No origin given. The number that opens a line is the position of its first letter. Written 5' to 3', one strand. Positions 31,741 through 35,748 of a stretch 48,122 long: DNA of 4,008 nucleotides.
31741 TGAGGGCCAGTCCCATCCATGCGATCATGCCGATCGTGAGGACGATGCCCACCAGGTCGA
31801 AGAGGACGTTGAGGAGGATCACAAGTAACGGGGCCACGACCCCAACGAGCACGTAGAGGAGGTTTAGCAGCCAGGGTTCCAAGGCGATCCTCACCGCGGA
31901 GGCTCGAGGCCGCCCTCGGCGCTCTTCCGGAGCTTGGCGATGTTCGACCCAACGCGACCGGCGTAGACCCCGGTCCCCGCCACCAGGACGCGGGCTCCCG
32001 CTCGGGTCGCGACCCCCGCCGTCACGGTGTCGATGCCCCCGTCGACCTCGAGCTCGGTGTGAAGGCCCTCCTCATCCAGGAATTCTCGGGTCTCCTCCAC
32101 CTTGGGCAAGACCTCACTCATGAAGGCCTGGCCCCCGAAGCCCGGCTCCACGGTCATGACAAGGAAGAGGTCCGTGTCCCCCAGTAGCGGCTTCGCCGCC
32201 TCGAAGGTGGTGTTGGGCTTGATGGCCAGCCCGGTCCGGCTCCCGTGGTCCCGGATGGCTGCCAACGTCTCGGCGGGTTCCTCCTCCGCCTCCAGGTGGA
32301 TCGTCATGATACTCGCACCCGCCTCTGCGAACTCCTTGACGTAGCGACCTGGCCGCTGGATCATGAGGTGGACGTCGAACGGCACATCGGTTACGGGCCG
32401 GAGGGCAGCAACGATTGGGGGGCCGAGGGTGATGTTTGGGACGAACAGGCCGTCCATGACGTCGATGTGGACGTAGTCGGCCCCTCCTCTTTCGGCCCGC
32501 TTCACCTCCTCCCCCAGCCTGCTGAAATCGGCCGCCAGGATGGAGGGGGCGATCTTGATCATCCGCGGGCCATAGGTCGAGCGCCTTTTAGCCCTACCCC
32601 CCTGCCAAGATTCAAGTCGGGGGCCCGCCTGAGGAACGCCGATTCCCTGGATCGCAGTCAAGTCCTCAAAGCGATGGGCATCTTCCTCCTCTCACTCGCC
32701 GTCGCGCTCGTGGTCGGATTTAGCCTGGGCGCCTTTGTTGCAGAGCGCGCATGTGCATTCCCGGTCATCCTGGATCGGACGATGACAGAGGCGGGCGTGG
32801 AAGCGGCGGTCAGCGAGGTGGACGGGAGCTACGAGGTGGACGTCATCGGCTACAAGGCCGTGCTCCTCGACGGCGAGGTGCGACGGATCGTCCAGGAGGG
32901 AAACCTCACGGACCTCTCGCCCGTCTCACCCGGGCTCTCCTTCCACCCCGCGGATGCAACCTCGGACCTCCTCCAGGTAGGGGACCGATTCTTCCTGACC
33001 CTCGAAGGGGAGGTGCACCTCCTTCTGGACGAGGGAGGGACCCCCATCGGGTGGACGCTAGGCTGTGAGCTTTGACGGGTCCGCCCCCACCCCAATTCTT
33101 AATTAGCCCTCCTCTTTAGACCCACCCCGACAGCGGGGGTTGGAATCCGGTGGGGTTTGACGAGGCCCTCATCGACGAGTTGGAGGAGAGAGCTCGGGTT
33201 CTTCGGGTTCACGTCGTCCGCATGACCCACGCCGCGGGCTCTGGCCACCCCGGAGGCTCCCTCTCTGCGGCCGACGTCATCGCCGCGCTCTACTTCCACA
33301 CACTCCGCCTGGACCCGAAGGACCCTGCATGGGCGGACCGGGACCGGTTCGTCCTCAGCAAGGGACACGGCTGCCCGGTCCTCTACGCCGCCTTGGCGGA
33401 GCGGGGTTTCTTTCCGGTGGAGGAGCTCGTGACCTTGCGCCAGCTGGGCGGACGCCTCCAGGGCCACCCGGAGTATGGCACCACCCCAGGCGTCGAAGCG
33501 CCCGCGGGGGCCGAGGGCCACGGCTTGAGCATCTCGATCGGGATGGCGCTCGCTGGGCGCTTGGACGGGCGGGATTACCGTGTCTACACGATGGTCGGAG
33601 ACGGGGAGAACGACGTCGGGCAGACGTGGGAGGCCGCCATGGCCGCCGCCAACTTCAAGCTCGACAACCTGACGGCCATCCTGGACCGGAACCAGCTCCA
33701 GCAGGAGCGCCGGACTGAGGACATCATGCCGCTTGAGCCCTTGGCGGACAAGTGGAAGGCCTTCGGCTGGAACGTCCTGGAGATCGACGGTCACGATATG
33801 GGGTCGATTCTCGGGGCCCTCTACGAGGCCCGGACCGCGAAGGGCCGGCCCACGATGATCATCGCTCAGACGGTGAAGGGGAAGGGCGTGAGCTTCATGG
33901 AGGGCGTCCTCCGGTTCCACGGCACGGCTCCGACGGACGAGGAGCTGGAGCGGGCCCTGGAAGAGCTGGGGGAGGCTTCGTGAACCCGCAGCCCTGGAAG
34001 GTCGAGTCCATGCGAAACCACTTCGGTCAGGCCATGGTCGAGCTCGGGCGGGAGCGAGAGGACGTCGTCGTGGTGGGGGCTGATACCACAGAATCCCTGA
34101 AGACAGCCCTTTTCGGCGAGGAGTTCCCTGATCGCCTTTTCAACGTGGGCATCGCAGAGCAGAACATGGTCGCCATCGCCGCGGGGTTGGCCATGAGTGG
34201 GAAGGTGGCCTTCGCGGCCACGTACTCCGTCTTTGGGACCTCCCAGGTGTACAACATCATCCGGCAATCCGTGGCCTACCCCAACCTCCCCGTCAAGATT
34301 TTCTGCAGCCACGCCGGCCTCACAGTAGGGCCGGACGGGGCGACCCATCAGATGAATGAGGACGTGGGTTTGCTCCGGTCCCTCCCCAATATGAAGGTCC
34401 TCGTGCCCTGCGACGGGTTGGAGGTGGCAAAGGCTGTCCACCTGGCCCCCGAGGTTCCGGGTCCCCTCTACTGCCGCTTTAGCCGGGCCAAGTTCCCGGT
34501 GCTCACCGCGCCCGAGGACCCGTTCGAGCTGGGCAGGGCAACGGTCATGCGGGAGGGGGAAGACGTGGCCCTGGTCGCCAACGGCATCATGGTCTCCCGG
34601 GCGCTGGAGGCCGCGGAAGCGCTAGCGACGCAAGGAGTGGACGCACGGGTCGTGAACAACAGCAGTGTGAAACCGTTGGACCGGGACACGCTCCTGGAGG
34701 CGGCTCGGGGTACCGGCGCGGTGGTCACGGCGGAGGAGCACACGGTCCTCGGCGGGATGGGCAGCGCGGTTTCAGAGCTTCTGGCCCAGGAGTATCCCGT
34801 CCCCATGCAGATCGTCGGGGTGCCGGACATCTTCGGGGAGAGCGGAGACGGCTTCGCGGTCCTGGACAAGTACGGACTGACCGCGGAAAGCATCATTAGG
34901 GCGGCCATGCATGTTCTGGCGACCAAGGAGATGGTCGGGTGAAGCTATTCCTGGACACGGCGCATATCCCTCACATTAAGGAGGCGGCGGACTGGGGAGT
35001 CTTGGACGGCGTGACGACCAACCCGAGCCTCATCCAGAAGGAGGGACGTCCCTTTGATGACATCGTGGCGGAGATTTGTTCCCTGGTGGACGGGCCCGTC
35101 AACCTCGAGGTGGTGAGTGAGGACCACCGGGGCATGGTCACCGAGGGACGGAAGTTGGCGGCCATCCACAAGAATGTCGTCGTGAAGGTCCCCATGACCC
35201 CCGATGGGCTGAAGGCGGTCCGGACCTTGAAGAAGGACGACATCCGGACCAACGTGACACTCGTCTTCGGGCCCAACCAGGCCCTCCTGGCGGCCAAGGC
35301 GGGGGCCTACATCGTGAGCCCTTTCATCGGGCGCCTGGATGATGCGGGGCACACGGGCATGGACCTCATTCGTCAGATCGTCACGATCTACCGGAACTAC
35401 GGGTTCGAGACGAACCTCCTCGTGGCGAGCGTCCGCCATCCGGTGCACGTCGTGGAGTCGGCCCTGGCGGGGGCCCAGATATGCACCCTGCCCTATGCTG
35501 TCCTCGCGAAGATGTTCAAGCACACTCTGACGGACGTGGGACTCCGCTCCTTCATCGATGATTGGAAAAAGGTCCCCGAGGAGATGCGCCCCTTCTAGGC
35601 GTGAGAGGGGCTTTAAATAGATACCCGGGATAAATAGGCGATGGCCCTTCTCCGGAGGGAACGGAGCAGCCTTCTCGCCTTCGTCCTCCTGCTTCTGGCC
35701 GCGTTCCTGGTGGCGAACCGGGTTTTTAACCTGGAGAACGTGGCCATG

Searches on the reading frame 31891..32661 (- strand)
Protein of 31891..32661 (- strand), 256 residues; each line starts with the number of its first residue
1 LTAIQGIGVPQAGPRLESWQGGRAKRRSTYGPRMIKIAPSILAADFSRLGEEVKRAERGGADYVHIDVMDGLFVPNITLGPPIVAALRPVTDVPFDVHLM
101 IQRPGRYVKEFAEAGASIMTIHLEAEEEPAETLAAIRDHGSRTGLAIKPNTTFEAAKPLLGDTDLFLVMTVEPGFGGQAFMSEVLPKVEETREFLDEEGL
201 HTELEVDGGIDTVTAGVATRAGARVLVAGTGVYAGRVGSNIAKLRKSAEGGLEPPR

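Call 12: search_protein_families(library=pfam, proteins=[window:31891-32661:-], max_evalue=0.001)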
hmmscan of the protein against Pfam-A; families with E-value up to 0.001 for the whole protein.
window:31891-32661:- (256 aa): 1 family
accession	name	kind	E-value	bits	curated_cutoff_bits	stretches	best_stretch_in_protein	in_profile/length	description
PF00834.25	Ribul_P_3_epim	-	4.9e-73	245.2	21.1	1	36-233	1-198/198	Ribulose-phosphate 3 epimerase family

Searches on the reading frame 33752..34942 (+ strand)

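Call 12: search_protein_families(library=pfam, proteins=[window:33752-34942:+], max_evalue=0.001)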
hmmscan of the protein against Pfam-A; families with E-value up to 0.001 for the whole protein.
window:33752-34942:+ (396 aa): 3 families
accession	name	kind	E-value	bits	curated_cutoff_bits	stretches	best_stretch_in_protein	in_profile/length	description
PF02779.29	Transket_pyr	-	1.4e-40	139.2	27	1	86-248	4-172/174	Transketolase, pyrimidine binding domain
PF02780.25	Transketolase_C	-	3e-32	111.6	25.9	1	261-381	1-124/124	Transketolase, C-terminal domain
PF22613.1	Transketolase_C_1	-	1.3e-07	32.2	27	1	268-377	10-113/113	Transketolase-like TK C-terminal domain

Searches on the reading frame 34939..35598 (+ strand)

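Call 70: search_protein_families(library=pfam, proteins=[window:34939-35598:+], max_evalue=0.0001)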
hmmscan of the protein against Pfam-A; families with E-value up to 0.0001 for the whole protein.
window:34939-35598:+ (219 aa): 1 family
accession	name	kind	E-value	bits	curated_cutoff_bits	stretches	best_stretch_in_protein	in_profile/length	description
PF00923.25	TAL_FSA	-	2e-61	208.3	27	1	3-212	1-281/285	Transaldolase/Fructose-6-phosphate aldolase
